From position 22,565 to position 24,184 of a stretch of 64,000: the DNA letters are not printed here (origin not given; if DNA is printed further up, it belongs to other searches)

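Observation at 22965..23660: Shared barrel domain has an invariant D-E-P motif and Gln where the nucleophile was expected: possibly a new family or a substrate-assisted mechanism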

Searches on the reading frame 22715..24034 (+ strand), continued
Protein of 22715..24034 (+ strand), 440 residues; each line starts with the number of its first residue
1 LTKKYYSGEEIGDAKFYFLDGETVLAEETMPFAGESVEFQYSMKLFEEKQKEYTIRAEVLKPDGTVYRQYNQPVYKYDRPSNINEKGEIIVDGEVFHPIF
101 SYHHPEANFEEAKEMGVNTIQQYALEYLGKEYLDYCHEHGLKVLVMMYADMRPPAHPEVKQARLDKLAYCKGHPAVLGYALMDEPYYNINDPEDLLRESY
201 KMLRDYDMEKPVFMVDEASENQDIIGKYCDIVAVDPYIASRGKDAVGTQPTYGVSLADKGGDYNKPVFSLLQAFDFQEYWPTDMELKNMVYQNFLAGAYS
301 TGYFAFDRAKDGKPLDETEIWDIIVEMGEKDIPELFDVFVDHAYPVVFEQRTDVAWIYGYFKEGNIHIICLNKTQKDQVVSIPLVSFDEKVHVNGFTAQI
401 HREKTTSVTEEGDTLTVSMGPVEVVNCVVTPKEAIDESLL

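Call 38: search_solved_structures(query=A4, max_evalue=1, show_alignments=5)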
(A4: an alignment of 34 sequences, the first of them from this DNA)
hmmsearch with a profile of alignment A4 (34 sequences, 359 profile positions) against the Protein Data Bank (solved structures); distinct sequences matched with E-value up to 1: 84 (the best 60 are shown).
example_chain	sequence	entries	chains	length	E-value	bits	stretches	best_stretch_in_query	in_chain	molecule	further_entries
9oro_A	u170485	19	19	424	1.5e-12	50.4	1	35-164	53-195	Glycoside hydrolase family 158 | GH158(Pro)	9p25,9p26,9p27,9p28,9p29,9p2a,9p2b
1bhg_A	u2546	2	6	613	2e-11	46.7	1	89-196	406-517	BETA-GLUCURONIDASE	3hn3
6xxw_A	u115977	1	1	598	1.6e-10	43.8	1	89-170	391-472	Beta-glucuronidase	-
6u7j_A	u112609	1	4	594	1.2e-08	37.6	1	94-196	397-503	Beta-glucuronidase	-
5c70_A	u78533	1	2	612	8.2e-07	31.6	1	87-177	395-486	Glucuronidase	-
3amc_A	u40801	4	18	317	2.3e-06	30.1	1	56-146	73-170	Endoglucanase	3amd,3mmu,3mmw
3azr_A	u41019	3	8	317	2.3e-06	30.1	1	56-146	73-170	Endoglucanase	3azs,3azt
3wfl_A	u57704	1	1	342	3.2e-06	29.6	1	86-147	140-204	beta-mannanase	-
7kgz_A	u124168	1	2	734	7.9e-06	28.3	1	28-128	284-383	Beta-glucuronidase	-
5c71_A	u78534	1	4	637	1.5e-05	27.4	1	87-177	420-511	Glucuronidase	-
4ee9_A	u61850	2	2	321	1.6e-05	27.3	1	58-164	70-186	Endoglucanase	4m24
6zz3_A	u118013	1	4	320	1.9e-05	27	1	58-163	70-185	Endoglucanase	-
7p6i_A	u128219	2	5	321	1.9e-05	27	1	58-163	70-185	Endoglucanase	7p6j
4lx4_A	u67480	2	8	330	2.1e-05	27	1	52-145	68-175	Endoglucanase(Endo-1,4-beta-glucanase)protein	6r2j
4jkk_A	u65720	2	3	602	3e-05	26.4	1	88-168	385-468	Beta-glucuronidase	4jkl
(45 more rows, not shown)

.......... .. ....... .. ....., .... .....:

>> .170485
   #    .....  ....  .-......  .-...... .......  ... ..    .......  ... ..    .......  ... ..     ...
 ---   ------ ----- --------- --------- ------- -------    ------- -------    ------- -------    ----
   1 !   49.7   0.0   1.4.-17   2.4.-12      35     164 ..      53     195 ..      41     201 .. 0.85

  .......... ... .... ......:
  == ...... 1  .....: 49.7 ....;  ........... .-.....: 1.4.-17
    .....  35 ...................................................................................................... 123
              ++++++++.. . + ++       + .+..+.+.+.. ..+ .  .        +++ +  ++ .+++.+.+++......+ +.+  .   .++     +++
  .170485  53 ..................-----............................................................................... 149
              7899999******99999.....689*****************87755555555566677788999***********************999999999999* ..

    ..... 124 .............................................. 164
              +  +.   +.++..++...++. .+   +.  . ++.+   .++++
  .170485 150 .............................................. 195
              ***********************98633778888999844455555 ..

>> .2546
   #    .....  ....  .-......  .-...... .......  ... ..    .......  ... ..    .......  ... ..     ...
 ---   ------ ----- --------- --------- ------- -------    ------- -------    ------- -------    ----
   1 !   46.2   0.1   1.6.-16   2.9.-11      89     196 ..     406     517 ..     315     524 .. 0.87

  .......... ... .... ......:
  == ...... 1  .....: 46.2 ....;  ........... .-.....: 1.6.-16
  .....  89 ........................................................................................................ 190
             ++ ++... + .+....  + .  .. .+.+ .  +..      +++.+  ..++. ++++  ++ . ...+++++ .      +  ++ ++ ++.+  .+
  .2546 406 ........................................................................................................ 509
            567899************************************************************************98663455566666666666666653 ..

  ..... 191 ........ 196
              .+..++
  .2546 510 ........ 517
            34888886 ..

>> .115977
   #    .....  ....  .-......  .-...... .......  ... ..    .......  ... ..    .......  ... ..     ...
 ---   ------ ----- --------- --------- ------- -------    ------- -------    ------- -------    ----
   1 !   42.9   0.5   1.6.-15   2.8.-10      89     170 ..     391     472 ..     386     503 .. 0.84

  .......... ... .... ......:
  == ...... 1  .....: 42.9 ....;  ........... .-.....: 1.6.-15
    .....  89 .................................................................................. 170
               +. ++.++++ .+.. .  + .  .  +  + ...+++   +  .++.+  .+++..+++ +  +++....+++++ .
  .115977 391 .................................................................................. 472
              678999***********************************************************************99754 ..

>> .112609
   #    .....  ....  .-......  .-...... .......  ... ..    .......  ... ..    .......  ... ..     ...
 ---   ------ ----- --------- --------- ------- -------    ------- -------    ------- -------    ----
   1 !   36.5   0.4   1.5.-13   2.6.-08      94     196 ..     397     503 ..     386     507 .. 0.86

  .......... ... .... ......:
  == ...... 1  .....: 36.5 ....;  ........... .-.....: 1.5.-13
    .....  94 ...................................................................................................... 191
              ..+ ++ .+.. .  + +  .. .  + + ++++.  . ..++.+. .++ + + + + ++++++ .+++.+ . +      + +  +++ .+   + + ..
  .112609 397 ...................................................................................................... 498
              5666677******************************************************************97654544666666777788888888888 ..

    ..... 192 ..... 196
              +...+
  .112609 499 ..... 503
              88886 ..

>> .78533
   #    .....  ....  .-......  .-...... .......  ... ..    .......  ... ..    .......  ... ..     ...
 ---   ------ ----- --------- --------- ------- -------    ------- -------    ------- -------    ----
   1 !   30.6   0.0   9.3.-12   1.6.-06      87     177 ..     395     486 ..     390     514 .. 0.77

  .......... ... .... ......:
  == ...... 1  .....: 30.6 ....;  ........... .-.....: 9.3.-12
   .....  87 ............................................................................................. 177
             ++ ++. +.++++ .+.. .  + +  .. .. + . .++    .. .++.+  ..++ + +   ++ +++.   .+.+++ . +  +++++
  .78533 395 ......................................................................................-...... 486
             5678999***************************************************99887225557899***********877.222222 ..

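Call 39: search_protein_families(library=pfam, alignment_id=A4, max_evalue=1)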
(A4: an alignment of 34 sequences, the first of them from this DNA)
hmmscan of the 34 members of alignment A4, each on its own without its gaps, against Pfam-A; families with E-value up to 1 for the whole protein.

A. member 1, seq(359 aa): 0 families

B. families by the number of members that match (of 34 scanned): 27 families (the first 25 are shown)
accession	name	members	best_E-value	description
PF02836.23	Glyco_hydro_2_C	18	5.6e-07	Glycosyl hydrolases family 2, TIM barrel domain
PF02449.21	Glyco_hydro_42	11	7.5e-05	Beta-galactosidase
PF17189.10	Glyco_hydro_30C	6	0.014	Glycosyl hydrolase family 30 beta sandwich domain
PF13204.13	Apiosidase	5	0.0004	Apiosidase-like, catalytic domain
PF00150.24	Cellulase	1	0.00019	Cellulase (glycosyl hydrolase family 5)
PF09449.16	DUF2020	1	0.0022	Domain of unknown function (DUF2020)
PF07682.17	SOR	1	0.0099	Sulphur oxygenase reductase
PF01261.30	AP_endonuc_2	1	0.02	Xylose isomerase-like TIM barrel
PF03266.21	NTPase_1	1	0.024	NTPase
PF21955.1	CarG-like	1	0.038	Carbapenem resistance protein CarG-like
PF16224.10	DUF4883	1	0.04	DOmain of unknown function (DUF4883)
PF07504.19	FTP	1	0.042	Fungalysin/Thermolysin Propeptide Motif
PF21903.1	BDI_0842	1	0.043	Hypothetical protein BDI_0842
PF03198.20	Glyco_hydro_72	1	0.059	Glucanosyltransferase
PF17163.9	DUF5125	1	0.064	Domain of unknown function (DUF5125)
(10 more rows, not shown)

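Call 40: find_homologous_proteins(query=A4, max_evalue=1e-20)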
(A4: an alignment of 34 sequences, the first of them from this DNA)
Query A4 (34 sequences) (359 aa, profile of the alignment): 4 proteins with E <= 1e-20 among 3559 candidates.
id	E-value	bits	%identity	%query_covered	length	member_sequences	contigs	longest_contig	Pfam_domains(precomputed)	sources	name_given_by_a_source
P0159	6.0e-87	310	30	91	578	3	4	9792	PF00395.26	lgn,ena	-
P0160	1.2e-74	270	30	73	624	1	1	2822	-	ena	-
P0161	4.3e-70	255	32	74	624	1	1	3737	-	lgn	-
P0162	1.7e-61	226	29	68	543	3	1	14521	-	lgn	-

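Call 41: find_encoding_contigs(protein=P0003, flank=10000, max_places=2)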
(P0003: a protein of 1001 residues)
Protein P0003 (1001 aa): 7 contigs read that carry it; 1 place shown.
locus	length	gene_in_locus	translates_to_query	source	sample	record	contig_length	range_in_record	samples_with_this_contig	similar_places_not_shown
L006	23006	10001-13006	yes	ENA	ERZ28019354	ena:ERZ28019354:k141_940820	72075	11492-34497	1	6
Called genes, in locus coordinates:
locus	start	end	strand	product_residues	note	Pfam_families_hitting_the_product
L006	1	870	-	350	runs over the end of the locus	PF01384:PHO4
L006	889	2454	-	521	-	PF00474:SSF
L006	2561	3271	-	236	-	PF00072:Response_reg, PF00486:Trans_reg_C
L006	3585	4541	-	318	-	PF00389:2-Hacid_dh, PF02826:2-Hacid_dh_C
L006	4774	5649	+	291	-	PF02311:AraC_binding, PF07883:Cupin_2, PF00165:HTH_AraC, PF12833:HTH_18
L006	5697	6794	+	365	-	-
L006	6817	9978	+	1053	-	PF02018:CBM_4_9 (faint)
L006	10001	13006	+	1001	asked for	PF02018:CBM_4_9 (weak), PF00395:SLH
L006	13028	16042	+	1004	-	PF00395:SLH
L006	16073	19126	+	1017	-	-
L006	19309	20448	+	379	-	PF00532:Peripla_BP_1, PF13407:Peripla_BP_4, PF13377:Peripla_BP_3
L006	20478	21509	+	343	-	-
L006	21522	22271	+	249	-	PF13580:SIS_2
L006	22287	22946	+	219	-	-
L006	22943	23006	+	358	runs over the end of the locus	PF01408:GFO_IDH_MocA, PF22725:GFO_IDH_MocA_C3, PF02894:GFO_IDH_MocA_C (weak)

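Call 42: find_encoding_contigs(protein=P0022, flank=10000, max_places=2)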
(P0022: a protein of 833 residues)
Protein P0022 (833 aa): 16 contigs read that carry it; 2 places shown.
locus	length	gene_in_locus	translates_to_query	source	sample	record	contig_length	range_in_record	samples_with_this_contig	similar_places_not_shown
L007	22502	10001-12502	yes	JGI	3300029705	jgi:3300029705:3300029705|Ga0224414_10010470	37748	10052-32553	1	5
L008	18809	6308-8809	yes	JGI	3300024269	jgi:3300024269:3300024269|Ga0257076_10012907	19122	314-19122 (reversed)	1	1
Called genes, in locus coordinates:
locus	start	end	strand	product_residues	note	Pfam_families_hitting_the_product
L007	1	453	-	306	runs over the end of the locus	PF02311:AraC_binding, PF07883:Cupin_2, PF12833:HTH_18, PF00165:HTH_AraC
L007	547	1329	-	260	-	PF04951:Peptidase_M55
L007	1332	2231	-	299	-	PF04909:Amidohydro_2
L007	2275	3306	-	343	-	PF01408:GFO_IDH_MocA, PF03447:NAD_binding_3 (weak), PF02894:GFO_IDH_MocA_C, PF22725:GFO_IDH_MocA_C3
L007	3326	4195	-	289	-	PF01408:GFO_IDH_MocA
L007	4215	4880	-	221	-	PF00657:Lipase_GDSL, PF13472:Lipase_GDSL_2, PF16255:Lipase_GDSL_lke (weak)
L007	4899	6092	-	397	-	PF01053:Cys_Met_Meta_PP, PF00155:Aminotran_1_2 (faint), PF01041:DegT_DnrJ_EryC1, PF01212:Beta_elim_lyase (weak), PF00266:Aminotran_5 (faint)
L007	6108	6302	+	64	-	-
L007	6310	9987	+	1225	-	PF02018:CBM_4_9 (weak), PF00395:SLH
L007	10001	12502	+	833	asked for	PF02018:CBM_4_9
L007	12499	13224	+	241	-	-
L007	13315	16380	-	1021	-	PF02018:CBM_4_9, PF00395:SLH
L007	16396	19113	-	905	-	PF02018:CBM_4_9 (faint)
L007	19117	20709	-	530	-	-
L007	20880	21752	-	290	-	PF04909:Amidohydro_2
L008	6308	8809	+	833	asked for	PF02018:CBM_4_9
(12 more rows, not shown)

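Call 43: find_encoding_contigs(protein=P0005, flank=10000, max_places=2)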
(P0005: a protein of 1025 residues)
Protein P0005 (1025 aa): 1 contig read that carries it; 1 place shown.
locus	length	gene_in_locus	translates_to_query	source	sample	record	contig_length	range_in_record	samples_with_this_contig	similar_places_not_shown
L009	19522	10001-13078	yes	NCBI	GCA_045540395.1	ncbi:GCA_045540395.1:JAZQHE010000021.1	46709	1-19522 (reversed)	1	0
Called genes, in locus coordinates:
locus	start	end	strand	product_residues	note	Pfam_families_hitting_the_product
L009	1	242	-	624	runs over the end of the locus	PF27449:LtaS_N (weak), PF00884:Sulfatase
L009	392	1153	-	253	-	PF03328:HpcH_HpaI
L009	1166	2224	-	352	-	PF02615:Ldh_2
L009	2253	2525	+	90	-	-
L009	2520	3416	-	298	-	PF00165:HTH_AraC, PF12833:HTH_18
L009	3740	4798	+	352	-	PF01408:GFO_IDH_MocA, PF03447:NAD_binding_3 (weak), PF02894:GFO_IDH_MocA_C, PF22725:GFO_IDH_MocA_C3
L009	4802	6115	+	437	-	PF04734:Ceramidase_alk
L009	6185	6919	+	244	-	PF03009:GDPD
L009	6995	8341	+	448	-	PF04734:Ceramidase_alk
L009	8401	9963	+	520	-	-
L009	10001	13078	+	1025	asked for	PF02018:CBM_4_9, PF00395:SLH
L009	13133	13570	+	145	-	-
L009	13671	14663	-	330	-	PF00356:LacI, PF13377:Peripla_BP_3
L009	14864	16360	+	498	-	-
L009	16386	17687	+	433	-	PF12708:Pect-lyase_RHGA_epim, PF00295:Glyco_hydro_28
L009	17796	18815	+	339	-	PF01381:HTH_3, PF12844:HTH_19 (weak), PF13443:HTH_26 (faint), PF13560:HTH_31, PF01663:Phosphodiest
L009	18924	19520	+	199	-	?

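Call 44: find_encoding_contigs(protein=P0029, flank=10000, max_places=2)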
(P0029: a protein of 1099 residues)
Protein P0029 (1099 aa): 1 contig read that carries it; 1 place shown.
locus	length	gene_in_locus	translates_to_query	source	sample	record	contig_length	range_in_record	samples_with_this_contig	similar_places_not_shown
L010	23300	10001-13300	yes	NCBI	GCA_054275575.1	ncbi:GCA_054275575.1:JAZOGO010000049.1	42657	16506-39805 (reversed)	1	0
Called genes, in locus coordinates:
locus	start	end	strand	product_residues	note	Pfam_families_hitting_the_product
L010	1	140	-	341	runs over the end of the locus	PF01408:GFO_IDH_MocA, PF03447:NAD_binding_3, PF02894:GFO_IDH_MocA_C, PF22725:GFO_IDH_MocA_C3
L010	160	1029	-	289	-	PF01408:GFO_IDH_MocA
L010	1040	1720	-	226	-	PF00657:Lipase_GDSL, PF13472:Lipase_GDSL_2, PF16255:Lipase_GDSL_lke (weak)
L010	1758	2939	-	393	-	PF01041:DegT_DnrJ_EryC1, PF01053:Cys_Met_Meta_PP, PF01212:Beta_elim_lyase (weak)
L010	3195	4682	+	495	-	-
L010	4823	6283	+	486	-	-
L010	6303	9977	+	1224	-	PF02018:CBM_4_9, PF00395:SLH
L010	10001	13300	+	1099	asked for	PF02018:CBM_4_9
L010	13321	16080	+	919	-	PF00395:SLH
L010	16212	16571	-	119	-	-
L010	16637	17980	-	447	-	PF00285:Citrate_synt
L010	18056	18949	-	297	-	PF10646:Germane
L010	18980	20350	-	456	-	PF00672:HAMP (weak), PF00512:HisKA, PF02518:HATPase_c, PF13589:HATPase_c_3 (weak)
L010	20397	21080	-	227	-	PF00072:Response_reg, PF00486:Trans_reg_C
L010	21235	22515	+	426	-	PF00768:Peptidase_S11, PF02113:Peptidase_S13 (weak), PF13354:Beta-lactamase2 (weak), PF07943:PBP5_C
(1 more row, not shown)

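Call 72: find_encoding_contigs(protein=P0012, flank=10000, max_places=1)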
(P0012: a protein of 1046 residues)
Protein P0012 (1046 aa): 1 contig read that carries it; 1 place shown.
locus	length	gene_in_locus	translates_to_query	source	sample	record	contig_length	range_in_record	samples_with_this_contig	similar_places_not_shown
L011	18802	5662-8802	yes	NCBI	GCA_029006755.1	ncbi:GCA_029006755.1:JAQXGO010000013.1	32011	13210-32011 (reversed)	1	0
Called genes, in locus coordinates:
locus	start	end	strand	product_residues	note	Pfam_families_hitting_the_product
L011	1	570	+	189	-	?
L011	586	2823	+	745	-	PF05089:NAGLU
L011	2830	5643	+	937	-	-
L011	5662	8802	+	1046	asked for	PF02018:CBM_4_9, PF00395:SLH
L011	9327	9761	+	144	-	PF03862:SpoVAC_SpoVAEB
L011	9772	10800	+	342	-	PF07451:SpoVAD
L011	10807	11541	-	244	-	-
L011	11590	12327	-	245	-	PF00300:His_Phos_1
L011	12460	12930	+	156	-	PF18927:CrtO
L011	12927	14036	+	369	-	PF06925:MGDG_synth, PF00534:Glycos_transf_1 (weak), PF04101:Glyco_tran_28_C (weak)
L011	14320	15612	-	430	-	PF01547:SBP_bac_1, PF13416:SBP_bac_8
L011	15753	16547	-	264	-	PF01522:Polysacc_deac_1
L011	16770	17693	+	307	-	PF03547:Mem_trans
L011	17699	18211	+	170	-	PF00731:AIRC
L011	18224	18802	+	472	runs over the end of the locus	PF13522:GATase_6, PF13537:GATase_7, PF00156:Pribosyltran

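Call 73: find_encoding_contigs(protein=P0064, flank=10000, max_places=1)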
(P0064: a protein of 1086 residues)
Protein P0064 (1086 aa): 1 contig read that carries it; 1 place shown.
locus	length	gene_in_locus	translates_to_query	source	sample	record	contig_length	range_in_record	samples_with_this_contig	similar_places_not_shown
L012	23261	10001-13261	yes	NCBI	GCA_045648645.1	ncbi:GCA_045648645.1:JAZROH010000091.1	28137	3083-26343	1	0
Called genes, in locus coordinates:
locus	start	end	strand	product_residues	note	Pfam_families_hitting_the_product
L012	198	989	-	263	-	PF12833:HTH_18, PF00165:HTH_AraC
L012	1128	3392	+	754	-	PF02901:PFL-like, PF01228:Gly_radical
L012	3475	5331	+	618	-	PF02018:CBM_4_9 (faint)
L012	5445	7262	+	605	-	-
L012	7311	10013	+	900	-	PF00395:SLH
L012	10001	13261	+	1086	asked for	PF00395:SLH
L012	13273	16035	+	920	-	PF00395:SLH (weak)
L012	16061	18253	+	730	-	PF13802:Gal_mutarotas_2 (weak), PF01055:Glyco_hydro_31_2nd, PF21365:Glyco_hydro_31_3rd, PF17137:DUF5110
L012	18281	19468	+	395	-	-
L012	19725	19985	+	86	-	PF02464:CinA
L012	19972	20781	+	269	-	PF20434:BD-FAE, PF07859:Abhydrolase_3, PF01738:DLH (faint), PF00326:Peptidase_S9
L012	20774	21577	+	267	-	PF20434:BD-FAE, PF07859:Abhydrolase_3, PF01738:DLH (faint), PF00326:Peptidase_S9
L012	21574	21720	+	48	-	-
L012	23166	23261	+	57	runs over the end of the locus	-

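Call 74: find_encoding_contigs(protein=P0096, flank=10000, max_places=1)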
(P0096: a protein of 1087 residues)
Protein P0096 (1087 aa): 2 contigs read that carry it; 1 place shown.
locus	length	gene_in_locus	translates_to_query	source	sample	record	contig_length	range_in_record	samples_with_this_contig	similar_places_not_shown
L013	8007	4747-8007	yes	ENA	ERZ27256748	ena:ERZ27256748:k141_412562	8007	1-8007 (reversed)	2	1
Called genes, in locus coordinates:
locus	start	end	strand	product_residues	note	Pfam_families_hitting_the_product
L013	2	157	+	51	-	?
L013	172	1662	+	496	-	PF04734:Ceramidase_alk (faint)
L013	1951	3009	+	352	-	PF13377:Peripla_BP_3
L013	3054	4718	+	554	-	-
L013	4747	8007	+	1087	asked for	PF02018:CBM_4_9 (faint), PF00395:SLH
